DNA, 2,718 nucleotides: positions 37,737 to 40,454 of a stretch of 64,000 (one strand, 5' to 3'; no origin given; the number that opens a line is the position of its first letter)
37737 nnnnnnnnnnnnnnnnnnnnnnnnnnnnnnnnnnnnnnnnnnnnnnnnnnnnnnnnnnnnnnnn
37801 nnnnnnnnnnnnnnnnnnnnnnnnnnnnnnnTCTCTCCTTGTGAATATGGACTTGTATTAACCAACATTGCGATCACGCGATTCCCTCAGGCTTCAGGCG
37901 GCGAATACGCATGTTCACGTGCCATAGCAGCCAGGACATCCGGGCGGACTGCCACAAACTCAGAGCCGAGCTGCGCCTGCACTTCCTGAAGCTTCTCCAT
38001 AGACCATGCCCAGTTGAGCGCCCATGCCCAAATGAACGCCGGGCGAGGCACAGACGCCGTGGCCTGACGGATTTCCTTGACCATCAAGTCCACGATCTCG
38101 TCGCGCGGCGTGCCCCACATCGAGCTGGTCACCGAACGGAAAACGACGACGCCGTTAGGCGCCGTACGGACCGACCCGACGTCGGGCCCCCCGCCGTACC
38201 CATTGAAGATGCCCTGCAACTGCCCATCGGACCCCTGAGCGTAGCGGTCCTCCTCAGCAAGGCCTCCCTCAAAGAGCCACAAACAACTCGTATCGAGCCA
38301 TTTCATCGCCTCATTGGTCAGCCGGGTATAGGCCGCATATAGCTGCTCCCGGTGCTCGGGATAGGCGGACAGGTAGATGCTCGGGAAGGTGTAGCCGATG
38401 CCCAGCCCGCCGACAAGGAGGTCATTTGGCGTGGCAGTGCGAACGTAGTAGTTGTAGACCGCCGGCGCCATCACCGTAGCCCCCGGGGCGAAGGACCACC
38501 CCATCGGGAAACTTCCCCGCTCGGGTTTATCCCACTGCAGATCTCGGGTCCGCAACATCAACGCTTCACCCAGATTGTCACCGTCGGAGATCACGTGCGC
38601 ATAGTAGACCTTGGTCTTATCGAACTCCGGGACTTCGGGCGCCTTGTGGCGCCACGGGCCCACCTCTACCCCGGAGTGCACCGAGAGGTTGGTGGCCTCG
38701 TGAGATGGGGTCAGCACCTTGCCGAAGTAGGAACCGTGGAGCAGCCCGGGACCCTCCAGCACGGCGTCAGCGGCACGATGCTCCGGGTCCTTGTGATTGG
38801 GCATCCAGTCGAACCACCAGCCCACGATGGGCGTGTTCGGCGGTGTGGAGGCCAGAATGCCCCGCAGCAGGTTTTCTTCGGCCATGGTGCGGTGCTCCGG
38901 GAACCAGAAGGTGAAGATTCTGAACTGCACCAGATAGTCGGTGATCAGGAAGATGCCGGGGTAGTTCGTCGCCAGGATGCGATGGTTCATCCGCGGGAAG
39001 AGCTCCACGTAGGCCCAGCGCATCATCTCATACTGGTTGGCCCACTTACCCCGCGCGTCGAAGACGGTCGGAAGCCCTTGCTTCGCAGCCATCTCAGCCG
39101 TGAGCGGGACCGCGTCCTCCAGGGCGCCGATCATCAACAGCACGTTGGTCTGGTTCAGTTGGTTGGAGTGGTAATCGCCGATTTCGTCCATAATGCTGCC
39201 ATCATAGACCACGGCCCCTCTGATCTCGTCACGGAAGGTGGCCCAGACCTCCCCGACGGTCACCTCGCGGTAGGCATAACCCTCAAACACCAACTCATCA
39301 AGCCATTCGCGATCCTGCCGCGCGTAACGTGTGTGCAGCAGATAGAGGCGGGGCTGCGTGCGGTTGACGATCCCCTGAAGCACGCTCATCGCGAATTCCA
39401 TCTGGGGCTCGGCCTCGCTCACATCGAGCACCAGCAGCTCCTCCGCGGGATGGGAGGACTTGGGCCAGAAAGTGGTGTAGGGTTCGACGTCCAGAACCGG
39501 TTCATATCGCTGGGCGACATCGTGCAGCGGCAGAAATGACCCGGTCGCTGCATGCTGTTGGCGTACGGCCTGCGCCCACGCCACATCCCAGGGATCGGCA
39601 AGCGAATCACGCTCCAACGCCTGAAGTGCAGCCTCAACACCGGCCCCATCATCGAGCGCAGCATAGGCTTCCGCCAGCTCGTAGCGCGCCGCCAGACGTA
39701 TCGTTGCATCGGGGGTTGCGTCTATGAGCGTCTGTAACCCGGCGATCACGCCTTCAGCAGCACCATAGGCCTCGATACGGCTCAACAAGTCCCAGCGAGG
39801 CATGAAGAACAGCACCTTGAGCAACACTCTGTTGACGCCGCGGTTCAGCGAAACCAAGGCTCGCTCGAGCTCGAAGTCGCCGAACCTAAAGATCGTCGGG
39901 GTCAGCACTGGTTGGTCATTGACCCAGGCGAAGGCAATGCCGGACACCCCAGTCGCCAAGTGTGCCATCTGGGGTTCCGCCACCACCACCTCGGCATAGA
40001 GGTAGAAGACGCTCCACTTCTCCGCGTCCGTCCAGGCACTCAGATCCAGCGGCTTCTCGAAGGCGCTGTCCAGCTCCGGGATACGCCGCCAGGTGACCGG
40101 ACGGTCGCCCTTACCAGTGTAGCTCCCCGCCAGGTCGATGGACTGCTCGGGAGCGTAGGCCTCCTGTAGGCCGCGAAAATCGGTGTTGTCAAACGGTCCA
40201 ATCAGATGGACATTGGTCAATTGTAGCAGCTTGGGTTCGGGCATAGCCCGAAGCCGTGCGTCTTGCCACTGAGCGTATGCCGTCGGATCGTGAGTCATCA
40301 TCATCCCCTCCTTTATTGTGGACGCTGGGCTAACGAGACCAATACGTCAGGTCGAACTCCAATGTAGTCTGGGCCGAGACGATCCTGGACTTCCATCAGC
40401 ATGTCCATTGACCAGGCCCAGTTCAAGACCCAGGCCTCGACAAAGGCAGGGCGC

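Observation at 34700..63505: A 29 kb, 20-gene single-strand glycan locus built mostly from families with no assigned activity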

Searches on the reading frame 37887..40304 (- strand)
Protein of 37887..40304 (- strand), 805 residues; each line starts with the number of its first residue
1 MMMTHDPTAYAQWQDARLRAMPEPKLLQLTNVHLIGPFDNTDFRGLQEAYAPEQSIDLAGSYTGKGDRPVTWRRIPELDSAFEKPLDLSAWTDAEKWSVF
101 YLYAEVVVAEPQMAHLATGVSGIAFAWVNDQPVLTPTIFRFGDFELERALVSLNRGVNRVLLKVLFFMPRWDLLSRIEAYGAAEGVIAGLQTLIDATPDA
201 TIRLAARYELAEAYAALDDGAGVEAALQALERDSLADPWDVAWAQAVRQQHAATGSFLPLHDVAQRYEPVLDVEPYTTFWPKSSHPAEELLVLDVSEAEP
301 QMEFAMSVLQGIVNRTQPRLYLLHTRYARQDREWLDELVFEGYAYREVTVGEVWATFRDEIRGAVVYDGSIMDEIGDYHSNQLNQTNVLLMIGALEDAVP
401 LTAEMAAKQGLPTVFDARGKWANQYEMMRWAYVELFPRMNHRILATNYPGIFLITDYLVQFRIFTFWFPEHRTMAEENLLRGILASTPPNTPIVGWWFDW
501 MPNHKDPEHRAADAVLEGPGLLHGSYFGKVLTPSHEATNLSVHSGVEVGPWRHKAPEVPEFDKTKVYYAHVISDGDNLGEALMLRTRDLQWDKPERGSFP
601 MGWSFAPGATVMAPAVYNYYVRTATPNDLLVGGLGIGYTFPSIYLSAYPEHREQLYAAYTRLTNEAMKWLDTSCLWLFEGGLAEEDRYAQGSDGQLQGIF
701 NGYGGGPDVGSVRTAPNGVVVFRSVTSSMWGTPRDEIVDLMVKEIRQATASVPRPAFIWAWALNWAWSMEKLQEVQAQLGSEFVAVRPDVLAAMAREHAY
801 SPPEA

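Call 5: search_protein_families(library=pfam, proteins=[window:37887-40304:-], max_evalue=0.01)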
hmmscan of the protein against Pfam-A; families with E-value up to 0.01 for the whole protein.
window:37887-40304:- (805 aa): 4 families
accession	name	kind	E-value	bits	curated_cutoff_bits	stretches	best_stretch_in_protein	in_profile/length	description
PF14323.11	GxGYxYP_C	-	2.6e-36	126.1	27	1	565-796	2-242/242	GxGYxYP putative glycoside hydrolase C-terminal domain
PF20958.2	GxGYxYP_N_3rd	-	3.1e-14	53.3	24.4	1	454-545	16-91/91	GxGYxYP third domain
PF16216.10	GxGYxYP_N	-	1.2e-06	28.7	23.9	1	290-338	2-49/72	GxGYxYP_N 1st domain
PF20957.2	GxGYxYP_N_2nd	-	2.1e-05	25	24.5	1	386-439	15-68/68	GxGYxYP_N second domain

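Call 22: search_solved_structures(query=window:37887-40304:-, max_evalue=0.01)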
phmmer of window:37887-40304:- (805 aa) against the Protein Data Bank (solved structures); distinct sequences matched with E-value up to 0.01: 1.
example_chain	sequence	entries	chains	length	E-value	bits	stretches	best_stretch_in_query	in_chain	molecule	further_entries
3sgg_A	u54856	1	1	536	2e-07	32.8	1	523-644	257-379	Hypothetical hydrolase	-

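Call 34: search_protein_families(library=ncbifam, proteins=[window:37887-40304:-], max_evalue=0.001)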
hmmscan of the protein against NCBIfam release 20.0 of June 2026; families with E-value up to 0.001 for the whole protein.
window:37887-40304:- (805 aa): 0 families

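Call 68: search_solved_structures(query=window:37887-40304:-, max_evalue=0.01, show_alignments=1)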
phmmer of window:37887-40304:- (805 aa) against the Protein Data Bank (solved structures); distinct sequences matched with E-value up to 0.01: 1.
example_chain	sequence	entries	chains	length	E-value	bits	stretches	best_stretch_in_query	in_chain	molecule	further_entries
3sgg_A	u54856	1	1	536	2e-07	32.8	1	523-644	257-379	Hypothetical hydrolase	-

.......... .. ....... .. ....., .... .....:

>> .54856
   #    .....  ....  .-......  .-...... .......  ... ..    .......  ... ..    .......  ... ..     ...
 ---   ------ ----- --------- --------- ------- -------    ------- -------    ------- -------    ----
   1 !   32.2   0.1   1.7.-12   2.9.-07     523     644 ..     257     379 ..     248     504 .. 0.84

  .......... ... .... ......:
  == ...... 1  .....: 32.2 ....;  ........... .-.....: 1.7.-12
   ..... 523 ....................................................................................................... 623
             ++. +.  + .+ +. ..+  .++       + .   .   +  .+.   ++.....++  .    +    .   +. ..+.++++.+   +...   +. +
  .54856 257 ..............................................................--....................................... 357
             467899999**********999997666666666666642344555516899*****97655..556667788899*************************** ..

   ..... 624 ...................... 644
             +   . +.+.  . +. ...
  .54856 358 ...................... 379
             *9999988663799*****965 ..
